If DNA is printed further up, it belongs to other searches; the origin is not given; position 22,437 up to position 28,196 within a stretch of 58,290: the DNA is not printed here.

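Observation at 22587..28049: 1820-aa single polypeptide with two complete tyrosine-recombinase catalytic domains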

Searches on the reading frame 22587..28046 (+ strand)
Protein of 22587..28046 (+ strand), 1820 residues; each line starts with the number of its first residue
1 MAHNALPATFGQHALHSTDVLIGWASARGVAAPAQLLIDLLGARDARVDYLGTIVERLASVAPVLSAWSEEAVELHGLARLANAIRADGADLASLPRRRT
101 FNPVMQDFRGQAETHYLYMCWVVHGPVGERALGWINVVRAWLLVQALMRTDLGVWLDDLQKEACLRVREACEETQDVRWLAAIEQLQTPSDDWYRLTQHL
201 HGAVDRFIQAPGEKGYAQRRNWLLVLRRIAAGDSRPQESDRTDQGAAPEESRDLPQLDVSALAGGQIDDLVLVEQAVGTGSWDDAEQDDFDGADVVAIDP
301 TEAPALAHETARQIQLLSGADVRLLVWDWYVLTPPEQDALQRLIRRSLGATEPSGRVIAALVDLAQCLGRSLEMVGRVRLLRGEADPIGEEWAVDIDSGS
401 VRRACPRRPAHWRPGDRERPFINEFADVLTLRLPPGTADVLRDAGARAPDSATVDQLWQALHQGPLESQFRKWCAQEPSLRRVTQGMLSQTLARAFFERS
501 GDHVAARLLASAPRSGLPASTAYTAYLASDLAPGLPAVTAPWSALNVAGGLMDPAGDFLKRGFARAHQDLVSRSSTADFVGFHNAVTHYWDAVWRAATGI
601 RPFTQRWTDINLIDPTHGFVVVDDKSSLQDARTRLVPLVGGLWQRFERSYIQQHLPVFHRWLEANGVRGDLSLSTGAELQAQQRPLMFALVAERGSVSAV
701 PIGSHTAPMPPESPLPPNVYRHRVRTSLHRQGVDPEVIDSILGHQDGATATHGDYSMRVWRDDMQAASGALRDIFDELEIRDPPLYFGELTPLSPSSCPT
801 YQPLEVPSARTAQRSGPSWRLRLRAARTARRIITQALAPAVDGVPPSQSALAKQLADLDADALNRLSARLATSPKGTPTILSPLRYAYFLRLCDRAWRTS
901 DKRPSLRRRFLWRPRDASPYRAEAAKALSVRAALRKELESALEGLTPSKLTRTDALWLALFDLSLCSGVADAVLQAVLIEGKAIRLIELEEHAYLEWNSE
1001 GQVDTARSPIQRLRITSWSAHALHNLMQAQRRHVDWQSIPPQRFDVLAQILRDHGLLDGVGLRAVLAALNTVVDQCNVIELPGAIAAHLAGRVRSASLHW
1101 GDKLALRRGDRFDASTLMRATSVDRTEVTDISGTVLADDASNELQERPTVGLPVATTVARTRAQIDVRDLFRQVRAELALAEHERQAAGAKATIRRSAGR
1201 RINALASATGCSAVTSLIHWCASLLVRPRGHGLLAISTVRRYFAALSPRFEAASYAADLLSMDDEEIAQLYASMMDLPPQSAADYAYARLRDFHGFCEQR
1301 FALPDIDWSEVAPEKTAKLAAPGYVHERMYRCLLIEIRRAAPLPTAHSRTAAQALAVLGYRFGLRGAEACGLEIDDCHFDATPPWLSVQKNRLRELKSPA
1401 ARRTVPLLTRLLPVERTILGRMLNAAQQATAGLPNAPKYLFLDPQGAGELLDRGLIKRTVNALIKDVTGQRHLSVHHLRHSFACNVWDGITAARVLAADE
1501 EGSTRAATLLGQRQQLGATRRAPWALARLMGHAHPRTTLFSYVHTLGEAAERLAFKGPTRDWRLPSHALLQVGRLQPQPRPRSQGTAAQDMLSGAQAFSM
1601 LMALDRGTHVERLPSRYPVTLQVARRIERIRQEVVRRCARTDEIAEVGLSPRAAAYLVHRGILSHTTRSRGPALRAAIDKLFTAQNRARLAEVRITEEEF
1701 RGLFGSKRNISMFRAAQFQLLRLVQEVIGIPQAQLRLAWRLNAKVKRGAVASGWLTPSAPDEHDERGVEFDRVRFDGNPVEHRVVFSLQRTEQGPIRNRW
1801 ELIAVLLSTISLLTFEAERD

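Call 5: search_protein_families(library=pfam, proteins=[window:22587-28046:+], max_evalue=10)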
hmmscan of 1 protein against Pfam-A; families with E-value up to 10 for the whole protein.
window:22587-28046:+ (1820 aa): 2 families
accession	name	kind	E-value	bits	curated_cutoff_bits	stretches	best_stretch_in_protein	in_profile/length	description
PF00589.27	Phage_integrase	-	3.5e-13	50.1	27.1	2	1352-1485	24-139/172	Phage integrase family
PF13338.12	AbiEi_4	-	0.0027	18.2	25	1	1637-1663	12-38/49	Transcriptional regulator, AbiEi antitoxin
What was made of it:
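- On Tyrosine recombinase superfamily (Pfam PF00589), module 2: 50.1 bits against 27.1, E 3.5e-13, aa 1352-1485 (call 5).
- Checked: PF00589 gives E 3.5e-13 and 50 bits against a cut-off of 27.1 (call 5).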

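Call 6: search_protein_families(library=ncbifam, proteins=[window:22587-28046:+], max_evalue=10)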
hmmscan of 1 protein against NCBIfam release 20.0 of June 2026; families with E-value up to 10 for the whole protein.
window:22587-28046:+ (1820 aa): 5 families
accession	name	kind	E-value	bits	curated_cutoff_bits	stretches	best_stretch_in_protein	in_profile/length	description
TIGR02225.1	recomb_XerD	equivalog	6e-12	45.5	329.6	2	1237-1486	16-246/290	site-specific tyrosine recombinase XerD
TIGR02224.1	recomb_XerC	equivalog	3.2e-11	43.1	335.15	1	1257-1486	39-249/295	tyrosine recombinase XerC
NF040815.2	recomb_XerA_Arch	equivalog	6.2e-08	32.5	220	2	1280-1486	58-226/263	site-specific tyrosine recombinase/integron integrase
NF001399.0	PRK00283.1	subfamily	1.1e-07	31.4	279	2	1255-1489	44-258/300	tyrosine recombinase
TIGR02249.1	integrase_gron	subfamily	0.012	15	265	2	1454-1485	240-271/315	integron integrase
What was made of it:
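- On XerC/XerD (NCBIfam TIGR02224/TIGR02225): 43-45 bits against 330-335 (call 6).
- Closest known: XerC/XerD heterotetrameric tyrosine recombination. Different: Scores are far below the Xer equivalog cut-offs (45 against 330 bits, call 6).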

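Call 9: find_homologous_proteins(query=window:22587-28046:+)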
Query window:22587-28046:+ (1820 aa): 4 proteins with E <= 0.001 among 8000 candidates.
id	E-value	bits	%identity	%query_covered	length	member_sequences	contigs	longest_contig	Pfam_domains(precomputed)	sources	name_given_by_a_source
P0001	0.0e+0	4034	99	100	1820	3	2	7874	PF00589.28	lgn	-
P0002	0.0e+0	2486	64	98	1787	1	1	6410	PF00589.28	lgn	-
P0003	0.0e+0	1354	42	99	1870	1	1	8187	PF00589.28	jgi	jgi:integrase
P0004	0.0e+0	1099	36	99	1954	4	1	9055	PF00589.28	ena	-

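Call 14: find_related_loci(query=A1, collection=genome_contigs, flank=10000)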
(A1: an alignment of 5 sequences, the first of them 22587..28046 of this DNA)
Query A1 (1820 aa) in genome_contigs; peptide patterns used: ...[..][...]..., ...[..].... (x = any residue, [..] = any of these).
16 stretches matched a pattern, but none encodes a relative of the query by tblastn (E <= 1e-3).

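Call 15: find_encoding_contigs(protein=P0001, flank=10000)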
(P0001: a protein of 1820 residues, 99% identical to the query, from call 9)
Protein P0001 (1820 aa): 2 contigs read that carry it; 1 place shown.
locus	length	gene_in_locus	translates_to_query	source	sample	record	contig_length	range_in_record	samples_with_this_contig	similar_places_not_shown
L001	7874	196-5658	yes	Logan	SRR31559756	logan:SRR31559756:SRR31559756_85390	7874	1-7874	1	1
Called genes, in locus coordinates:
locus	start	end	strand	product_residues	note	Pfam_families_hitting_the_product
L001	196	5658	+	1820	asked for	PF00589:Phage_integrase (weak)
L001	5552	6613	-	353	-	-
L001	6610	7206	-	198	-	-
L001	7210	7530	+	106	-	-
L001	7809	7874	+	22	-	?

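Call 16: find_encoding_contigs(protein=P0002, flank=10000)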
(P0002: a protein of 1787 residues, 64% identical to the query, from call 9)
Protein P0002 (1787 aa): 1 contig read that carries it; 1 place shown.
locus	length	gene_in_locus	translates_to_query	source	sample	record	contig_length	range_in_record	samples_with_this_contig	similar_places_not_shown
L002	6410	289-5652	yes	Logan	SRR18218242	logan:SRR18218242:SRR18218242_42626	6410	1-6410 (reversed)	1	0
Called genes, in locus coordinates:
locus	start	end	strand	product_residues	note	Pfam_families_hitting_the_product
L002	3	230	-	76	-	?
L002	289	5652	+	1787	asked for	PF00589:Phage_integrase (weak)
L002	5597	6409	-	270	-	?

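Call 17: find_encoding_contigs(protein=P0003, flank=10000)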
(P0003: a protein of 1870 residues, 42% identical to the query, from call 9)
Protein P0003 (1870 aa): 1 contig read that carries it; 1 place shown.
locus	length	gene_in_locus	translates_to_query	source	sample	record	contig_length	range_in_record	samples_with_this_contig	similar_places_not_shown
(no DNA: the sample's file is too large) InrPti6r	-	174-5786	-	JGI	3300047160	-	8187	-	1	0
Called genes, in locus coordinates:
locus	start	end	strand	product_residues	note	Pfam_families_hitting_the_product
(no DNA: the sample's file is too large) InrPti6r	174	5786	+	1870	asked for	PF00589:Phage_integrase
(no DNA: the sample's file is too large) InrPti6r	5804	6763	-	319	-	-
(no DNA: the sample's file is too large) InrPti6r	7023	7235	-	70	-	-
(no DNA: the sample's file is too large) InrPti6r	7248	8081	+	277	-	-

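Call 18: find_encoding_contigs(protein=P0004, flank=10000)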
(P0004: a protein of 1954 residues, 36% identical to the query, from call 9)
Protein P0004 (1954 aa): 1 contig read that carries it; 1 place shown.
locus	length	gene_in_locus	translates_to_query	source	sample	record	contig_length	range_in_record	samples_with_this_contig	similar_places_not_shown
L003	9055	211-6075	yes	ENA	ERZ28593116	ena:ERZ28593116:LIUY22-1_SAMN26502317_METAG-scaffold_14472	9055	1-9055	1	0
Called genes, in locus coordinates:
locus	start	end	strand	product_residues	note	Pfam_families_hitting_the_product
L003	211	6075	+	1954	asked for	PF00589:Phage_integrase (weak)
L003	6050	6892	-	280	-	-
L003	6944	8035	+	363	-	-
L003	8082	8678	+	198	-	-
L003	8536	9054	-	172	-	?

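Call 35: find_related_loci(query=A1, collection=metagenome_contigs, flank=10000)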
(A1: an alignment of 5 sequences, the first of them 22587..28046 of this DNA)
Query A1 (1820 aa) in metagenome_contigs; peptide patterns used: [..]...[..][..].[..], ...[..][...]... (x = any residue, [..] = any of these).
62 stretches matched a pattern, but none encodes a relative of the query by tblastn (E <= 1e-3).

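Call 66: find_homologous_proteins(query=A7, max_evalue=1e-30)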
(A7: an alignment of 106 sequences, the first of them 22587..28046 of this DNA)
Query A7 (106 sequences) (1820 aa, profile of the alignment): 4 proteins with E <= 1e-30 among 8000 candidates.
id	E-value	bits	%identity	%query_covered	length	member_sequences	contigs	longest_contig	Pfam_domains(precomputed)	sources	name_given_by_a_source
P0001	0.0e+0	1554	99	100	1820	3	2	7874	PF00589.28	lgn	-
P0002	0.0e+0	1535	64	98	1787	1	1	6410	PF00589.28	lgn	-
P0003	0.0e+0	1510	42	99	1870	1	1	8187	PF00589.28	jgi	jgi:integrase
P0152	2.0e-56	210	24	16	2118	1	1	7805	-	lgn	-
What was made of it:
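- Tried and rejected: It returned essentially the same four proteins (call 66).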

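Call 76: search_dna_similar(query=window:22587-28046:+, collection=plasmids, mode=protein, max_rows=25, max_evalue=1e-10)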
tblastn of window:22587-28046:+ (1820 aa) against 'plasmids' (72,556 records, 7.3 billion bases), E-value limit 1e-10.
No match.

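Call 82: search_protein_families(library=phrogs, proteins=[window:22587-28046:+], max_evalue=0.01)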
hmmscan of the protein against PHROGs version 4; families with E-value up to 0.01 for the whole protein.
window:22587-28046:+ (1820 aa): 3 families
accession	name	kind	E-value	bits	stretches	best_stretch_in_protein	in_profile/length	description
phrog_1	-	integration and excision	2.8e-14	54.3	1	1336-1568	278-460/611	integrase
phrog_216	-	integration and excision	1.1e-10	42.1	1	1353-1488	77-197/301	integrase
phrog_33072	-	unknown function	0.00032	19.8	1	1282-1484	515-729/1066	-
